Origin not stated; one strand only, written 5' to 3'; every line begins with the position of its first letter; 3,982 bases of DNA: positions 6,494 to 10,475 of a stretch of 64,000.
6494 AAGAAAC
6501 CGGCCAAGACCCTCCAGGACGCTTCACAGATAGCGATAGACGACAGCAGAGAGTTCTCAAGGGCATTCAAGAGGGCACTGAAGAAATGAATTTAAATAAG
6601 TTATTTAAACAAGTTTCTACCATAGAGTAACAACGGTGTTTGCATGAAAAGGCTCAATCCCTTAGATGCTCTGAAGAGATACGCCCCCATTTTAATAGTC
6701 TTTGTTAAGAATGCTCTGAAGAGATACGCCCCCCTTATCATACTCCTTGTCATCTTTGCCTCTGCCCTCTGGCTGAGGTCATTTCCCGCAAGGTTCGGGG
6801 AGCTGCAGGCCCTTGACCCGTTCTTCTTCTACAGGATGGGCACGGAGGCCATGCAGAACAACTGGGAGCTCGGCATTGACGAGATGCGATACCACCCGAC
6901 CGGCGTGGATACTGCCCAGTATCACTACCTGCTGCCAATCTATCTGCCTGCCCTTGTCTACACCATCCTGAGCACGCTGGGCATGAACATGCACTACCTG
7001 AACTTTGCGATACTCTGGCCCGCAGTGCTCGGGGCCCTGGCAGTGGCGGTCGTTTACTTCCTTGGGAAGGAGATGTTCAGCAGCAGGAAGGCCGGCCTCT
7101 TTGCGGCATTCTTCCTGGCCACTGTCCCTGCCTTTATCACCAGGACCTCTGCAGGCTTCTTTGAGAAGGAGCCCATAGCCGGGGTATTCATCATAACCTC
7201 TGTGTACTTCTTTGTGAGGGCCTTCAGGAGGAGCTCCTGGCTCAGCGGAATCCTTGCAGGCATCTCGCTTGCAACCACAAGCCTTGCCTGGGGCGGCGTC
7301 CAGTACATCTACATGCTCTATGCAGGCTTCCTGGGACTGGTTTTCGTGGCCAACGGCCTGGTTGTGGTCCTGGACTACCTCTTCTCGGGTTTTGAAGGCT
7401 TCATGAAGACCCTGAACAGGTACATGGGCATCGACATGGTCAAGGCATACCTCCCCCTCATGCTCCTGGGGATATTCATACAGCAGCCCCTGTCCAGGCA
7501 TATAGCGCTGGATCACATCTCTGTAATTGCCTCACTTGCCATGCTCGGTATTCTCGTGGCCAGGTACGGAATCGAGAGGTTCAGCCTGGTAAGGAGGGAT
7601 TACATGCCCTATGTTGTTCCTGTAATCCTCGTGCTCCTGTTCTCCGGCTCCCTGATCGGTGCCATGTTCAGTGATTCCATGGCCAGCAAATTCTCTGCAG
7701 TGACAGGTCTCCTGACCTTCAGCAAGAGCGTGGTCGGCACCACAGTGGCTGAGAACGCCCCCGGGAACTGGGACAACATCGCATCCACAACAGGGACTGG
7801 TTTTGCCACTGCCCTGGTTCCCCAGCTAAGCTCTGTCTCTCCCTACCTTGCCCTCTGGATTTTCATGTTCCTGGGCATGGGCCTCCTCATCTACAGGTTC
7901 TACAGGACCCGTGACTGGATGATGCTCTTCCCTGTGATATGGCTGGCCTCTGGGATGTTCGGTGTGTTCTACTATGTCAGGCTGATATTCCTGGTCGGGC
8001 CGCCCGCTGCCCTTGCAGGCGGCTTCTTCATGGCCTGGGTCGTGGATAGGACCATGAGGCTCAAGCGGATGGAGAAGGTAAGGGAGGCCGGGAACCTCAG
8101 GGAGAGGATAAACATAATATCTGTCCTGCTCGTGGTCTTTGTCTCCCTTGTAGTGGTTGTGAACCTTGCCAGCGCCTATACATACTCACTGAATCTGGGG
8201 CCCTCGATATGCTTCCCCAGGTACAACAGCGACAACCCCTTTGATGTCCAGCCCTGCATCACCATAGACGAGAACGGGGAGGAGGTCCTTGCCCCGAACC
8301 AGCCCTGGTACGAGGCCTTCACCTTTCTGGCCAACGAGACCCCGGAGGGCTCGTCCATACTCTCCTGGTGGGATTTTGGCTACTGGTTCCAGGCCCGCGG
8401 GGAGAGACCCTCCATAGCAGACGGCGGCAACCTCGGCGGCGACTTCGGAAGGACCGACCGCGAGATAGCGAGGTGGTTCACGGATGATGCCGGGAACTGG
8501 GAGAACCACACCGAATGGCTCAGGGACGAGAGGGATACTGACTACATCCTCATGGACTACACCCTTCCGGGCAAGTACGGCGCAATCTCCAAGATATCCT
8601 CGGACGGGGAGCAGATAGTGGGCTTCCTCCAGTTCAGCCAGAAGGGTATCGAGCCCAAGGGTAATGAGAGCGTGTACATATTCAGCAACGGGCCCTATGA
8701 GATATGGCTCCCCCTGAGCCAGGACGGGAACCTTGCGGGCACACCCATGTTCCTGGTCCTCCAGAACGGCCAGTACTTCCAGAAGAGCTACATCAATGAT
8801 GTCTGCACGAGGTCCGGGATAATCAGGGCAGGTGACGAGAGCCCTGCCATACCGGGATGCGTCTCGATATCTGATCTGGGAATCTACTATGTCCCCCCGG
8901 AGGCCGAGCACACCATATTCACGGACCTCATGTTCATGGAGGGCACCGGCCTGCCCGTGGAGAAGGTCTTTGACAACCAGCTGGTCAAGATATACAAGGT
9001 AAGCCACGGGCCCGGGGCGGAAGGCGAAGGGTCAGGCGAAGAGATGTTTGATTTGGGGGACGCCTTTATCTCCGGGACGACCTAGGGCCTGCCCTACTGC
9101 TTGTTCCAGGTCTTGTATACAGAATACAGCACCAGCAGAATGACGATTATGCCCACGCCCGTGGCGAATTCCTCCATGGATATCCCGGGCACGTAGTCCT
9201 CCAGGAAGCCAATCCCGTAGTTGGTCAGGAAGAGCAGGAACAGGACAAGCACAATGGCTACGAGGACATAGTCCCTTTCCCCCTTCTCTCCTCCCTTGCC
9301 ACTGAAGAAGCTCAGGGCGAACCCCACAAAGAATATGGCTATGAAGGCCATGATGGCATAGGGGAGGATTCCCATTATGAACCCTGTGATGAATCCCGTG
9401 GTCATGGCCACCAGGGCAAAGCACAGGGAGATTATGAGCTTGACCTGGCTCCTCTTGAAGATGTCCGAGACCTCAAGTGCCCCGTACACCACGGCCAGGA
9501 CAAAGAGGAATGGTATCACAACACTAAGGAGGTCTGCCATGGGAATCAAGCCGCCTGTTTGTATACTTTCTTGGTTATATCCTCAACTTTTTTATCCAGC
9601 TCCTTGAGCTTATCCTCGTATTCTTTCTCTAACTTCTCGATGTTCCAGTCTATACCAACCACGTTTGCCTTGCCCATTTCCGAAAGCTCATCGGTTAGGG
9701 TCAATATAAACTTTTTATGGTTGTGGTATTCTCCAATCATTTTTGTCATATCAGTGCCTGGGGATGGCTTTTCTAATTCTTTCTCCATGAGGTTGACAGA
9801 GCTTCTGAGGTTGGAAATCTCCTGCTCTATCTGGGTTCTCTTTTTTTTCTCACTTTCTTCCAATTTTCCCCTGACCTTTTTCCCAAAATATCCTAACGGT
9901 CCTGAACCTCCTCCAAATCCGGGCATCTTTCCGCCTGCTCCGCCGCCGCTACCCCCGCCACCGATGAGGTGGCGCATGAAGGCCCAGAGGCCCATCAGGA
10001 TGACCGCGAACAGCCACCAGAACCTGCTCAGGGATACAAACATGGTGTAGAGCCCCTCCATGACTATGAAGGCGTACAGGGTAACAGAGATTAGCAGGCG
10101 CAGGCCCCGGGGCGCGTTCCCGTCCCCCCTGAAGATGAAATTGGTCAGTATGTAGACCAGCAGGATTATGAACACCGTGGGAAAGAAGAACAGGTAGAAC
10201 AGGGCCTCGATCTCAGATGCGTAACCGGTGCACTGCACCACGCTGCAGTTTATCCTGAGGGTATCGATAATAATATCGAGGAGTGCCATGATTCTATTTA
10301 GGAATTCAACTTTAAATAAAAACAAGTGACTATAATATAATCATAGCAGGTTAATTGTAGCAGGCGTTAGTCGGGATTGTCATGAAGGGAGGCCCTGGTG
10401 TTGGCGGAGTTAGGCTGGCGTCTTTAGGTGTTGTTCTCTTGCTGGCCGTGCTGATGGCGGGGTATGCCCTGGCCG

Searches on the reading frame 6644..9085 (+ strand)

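Call 99: search_protein_families(library=pfam, proteins=[window:6644-9085:+], max_evalue=0.01)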
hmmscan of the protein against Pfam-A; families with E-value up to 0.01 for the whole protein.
window:6644-9085:+ (813 aa): 3 families
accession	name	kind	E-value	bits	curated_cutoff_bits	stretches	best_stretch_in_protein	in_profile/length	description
PF02516.20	STT3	-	1.1e-18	68.4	24.5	1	54-494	29-380/405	Oligosaccharyl transferase STT3, N-terminal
PF02366.24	PMT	-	1.4e-07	31.7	22.7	1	124-216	87-182/245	Dolichyl-phosphate-mannose-protein mannosyltransferase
PF22627.1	AglB_core-like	-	0.00081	20.2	27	1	557-638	29-107/111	AglB core domain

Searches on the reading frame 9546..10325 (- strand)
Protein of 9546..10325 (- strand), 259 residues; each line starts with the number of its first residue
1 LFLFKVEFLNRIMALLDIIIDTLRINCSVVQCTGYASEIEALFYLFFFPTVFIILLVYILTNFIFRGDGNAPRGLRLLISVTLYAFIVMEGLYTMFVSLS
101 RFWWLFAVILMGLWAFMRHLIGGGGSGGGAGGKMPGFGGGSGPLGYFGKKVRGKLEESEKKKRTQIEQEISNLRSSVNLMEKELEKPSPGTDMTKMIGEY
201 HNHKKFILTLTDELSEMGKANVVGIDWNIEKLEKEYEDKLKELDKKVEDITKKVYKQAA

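Call 99: search_protein_families(library=pfam, proteins=[window:9546-10325:-], max_evalue=0.01)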
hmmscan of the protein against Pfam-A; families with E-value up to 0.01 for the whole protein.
window:9546-10325:- (259 aa): 1 family
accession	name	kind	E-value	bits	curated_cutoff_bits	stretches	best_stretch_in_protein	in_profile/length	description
PF17279.8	DUF5344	-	0.0019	19.1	27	1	162-234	7-79/87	Family of unknown function (DUF5344)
